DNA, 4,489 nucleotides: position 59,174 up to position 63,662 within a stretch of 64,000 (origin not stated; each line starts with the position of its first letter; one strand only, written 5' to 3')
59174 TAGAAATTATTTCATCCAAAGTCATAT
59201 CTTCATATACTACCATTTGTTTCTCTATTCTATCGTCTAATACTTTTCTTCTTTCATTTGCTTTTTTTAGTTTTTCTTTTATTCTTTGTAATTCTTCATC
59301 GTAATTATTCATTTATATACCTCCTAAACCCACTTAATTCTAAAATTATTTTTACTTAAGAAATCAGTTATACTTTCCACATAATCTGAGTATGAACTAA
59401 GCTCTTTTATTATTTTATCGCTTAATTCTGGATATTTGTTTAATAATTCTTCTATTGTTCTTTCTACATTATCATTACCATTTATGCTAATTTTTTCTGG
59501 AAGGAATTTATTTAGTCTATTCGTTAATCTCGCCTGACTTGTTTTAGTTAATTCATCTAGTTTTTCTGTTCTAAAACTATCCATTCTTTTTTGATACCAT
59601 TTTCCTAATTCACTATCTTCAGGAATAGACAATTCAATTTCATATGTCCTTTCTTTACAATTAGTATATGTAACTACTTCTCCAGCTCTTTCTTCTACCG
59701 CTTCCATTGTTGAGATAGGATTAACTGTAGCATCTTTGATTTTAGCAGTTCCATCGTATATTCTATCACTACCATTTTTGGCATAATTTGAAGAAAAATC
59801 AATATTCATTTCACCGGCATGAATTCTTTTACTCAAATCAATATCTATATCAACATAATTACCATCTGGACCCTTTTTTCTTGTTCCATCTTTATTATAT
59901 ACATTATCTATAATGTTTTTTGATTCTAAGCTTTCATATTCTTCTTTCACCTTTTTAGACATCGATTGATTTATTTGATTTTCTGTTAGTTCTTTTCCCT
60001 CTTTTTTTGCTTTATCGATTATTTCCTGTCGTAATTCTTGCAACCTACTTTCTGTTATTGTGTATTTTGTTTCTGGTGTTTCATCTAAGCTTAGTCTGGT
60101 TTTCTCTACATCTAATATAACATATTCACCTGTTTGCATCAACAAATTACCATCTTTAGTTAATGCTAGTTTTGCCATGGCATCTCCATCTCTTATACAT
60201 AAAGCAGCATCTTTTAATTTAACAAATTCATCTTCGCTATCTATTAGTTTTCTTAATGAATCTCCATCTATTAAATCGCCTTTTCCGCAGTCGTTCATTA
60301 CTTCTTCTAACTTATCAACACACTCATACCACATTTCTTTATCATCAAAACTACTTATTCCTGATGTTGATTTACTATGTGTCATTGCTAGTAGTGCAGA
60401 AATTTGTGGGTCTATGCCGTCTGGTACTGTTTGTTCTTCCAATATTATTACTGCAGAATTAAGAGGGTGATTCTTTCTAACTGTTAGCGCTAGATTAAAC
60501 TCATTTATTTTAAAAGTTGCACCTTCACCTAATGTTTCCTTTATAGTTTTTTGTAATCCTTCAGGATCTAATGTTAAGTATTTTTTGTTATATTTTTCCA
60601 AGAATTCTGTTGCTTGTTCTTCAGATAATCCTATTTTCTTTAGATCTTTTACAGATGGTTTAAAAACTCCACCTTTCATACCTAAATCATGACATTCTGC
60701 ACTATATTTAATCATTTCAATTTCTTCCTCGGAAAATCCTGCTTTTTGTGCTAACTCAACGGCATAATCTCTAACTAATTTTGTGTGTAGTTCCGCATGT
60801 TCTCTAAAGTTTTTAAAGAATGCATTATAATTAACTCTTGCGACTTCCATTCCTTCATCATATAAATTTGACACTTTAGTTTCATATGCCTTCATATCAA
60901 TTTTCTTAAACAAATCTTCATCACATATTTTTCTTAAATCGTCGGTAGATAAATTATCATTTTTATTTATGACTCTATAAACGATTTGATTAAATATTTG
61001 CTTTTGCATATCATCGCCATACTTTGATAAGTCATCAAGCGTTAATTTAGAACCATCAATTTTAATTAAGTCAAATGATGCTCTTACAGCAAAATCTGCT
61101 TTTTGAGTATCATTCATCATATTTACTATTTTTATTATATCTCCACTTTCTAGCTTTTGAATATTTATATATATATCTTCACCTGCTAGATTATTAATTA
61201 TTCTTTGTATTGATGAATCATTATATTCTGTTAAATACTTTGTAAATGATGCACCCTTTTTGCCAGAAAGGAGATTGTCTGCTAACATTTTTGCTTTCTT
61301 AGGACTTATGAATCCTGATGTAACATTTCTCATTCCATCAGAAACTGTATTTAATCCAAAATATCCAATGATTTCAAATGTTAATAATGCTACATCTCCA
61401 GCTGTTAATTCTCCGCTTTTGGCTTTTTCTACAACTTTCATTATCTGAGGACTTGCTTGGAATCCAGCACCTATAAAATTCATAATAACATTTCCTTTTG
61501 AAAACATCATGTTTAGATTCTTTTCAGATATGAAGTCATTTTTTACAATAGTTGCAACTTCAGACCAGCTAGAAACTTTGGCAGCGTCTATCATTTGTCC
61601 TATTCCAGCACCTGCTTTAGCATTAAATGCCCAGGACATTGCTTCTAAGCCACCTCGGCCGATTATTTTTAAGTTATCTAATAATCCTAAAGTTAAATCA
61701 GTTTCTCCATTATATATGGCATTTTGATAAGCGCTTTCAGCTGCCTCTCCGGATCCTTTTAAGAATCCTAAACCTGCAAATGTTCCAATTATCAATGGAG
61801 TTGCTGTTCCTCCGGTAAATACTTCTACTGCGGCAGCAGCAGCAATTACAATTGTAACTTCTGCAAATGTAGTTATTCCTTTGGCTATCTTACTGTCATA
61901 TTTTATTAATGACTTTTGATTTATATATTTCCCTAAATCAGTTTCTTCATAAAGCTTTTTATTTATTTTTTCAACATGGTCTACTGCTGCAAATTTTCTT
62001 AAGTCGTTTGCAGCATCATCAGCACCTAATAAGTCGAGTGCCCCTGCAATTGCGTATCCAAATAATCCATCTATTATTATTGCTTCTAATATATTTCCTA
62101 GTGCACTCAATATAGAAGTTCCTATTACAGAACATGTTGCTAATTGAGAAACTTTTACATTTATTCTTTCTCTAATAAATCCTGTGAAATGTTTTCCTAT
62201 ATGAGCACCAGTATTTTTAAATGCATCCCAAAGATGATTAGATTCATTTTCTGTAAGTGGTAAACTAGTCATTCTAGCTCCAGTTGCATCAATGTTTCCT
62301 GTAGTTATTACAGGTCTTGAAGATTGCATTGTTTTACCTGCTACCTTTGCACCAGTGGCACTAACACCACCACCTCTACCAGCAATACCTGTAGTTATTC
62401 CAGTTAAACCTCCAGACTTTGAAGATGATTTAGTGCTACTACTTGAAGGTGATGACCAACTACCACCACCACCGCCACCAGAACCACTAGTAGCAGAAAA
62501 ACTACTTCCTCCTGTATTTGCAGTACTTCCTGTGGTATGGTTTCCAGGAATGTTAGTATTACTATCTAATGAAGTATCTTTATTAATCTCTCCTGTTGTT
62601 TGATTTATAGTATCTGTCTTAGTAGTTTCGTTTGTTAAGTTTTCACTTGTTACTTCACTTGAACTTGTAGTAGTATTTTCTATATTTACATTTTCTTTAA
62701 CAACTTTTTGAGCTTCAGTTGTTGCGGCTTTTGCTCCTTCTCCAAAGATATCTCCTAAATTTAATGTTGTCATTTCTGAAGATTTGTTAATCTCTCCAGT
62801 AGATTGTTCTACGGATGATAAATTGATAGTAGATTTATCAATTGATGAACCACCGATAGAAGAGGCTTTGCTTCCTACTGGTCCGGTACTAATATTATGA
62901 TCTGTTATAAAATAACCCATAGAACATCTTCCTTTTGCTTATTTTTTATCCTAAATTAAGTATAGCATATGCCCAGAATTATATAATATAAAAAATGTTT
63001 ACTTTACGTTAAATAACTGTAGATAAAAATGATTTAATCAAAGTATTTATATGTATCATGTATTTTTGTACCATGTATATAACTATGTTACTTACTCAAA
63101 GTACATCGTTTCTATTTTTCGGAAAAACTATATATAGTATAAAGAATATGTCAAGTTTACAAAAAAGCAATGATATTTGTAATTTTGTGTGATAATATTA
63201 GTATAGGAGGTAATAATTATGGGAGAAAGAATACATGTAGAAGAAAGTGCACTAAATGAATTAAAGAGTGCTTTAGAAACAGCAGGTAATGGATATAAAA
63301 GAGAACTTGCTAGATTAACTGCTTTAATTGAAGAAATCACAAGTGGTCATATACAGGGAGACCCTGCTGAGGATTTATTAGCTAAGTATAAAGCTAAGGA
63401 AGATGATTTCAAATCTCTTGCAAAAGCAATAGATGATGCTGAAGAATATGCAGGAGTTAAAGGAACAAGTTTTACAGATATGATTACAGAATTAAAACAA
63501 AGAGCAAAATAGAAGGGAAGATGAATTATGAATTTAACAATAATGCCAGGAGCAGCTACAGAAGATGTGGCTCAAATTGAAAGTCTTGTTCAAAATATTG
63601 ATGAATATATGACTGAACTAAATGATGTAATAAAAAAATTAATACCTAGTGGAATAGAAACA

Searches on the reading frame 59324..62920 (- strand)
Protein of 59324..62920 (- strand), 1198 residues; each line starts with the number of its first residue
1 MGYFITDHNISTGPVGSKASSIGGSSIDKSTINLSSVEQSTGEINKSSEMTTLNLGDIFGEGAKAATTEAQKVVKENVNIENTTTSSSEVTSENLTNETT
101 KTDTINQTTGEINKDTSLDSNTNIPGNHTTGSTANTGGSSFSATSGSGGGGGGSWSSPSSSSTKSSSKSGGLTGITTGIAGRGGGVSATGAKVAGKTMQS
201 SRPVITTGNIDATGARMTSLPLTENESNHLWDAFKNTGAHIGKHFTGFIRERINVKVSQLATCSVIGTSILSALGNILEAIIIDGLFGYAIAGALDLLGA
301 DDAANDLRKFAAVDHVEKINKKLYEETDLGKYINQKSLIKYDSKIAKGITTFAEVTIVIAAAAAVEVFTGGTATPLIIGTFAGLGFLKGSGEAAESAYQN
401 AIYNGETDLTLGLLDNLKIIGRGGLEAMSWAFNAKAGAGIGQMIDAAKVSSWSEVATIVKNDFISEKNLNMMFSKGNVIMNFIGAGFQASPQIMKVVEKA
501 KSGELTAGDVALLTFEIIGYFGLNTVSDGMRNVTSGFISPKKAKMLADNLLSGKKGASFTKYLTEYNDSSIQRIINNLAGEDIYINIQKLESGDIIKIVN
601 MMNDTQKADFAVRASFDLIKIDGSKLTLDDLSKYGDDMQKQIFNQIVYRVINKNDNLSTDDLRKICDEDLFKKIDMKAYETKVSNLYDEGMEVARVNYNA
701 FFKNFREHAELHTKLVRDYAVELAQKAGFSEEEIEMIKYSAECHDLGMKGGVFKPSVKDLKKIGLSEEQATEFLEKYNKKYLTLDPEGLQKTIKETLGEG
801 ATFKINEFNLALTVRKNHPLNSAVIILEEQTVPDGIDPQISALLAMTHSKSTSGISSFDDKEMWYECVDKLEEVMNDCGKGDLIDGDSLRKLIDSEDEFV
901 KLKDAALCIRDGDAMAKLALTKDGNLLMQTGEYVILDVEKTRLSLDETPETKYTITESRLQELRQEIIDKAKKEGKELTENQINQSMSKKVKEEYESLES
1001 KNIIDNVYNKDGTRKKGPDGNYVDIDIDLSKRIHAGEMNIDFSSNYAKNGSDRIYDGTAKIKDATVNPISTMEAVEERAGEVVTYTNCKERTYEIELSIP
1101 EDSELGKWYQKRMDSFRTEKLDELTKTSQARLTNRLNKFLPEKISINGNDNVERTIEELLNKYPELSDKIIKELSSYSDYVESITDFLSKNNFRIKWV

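Call 85: search_protein_families(library=pfam, proteins=[window:59324-62920:-], max_evalue=0.01)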
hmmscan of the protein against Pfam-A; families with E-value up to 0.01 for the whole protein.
window:59324-62920:- (1198 aa): 2 families
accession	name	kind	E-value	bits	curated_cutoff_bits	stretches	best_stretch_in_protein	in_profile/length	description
PF02536.19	mTERF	-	0.00017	21.1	23.1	0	645-791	120-253/314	mTERF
PF24391.1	HD-CE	-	0.0089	16.2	27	0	703-844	2-139/263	HD-CE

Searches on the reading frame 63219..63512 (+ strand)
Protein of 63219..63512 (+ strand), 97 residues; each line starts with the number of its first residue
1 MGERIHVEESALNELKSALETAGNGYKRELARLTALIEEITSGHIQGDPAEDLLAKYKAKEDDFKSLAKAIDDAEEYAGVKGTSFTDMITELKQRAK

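Call 81: find_encoding_contigs(protein=window:63219-63509:+, flank=10000, max_places=4)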
Protein window:63219-63509:+ (97 aa): 7 contigs read that carry it; 4 places shown.
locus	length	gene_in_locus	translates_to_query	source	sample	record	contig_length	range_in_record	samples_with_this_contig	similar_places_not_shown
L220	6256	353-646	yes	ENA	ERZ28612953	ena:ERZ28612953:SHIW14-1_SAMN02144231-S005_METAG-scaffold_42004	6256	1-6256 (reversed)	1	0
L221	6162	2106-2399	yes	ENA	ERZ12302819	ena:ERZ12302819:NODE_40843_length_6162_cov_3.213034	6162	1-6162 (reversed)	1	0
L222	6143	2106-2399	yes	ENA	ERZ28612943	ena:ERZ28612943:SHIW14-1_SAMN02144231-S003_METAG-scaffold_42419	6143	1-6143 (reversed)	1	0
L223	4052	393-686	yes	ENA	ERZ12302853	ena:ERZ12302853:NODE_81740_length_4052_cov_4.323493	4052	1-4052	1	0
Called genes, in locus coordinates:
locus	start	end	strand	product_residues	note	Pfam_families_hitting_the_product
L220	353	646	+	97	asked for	-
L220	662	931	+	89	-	-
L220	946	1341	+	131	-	PF13780:DUF4176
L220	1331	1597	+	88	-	PF13780:DUF4176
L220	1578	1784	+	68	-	PF13780:DUF4176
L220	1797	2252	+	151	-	-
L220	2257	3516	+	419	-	-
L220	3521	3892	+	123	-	-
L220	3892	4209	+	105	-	-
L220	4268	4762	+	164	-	-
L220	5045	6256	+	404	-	?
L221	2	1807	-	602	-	?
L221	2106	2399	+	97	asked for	-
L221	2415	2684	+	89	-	-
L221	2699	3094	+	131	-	PF13780:DUF4176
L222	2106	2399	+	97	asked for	-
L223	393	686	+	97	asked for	-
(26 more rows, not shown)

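Call 85: search_protein_families(library=pfam, proteins=[window:63219-63512:+], max_evalue=0.01)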
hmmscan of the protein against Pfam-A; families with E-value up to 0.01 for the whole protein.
window:63219-63512:+ (97 aa): 1 family
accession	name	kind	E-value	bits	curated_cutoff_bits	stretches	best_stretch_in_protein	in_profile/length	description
PF24430.1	DUF7553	-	0.004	18.1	27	1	9-60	7-56/85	Family of unknown function (DUF7553)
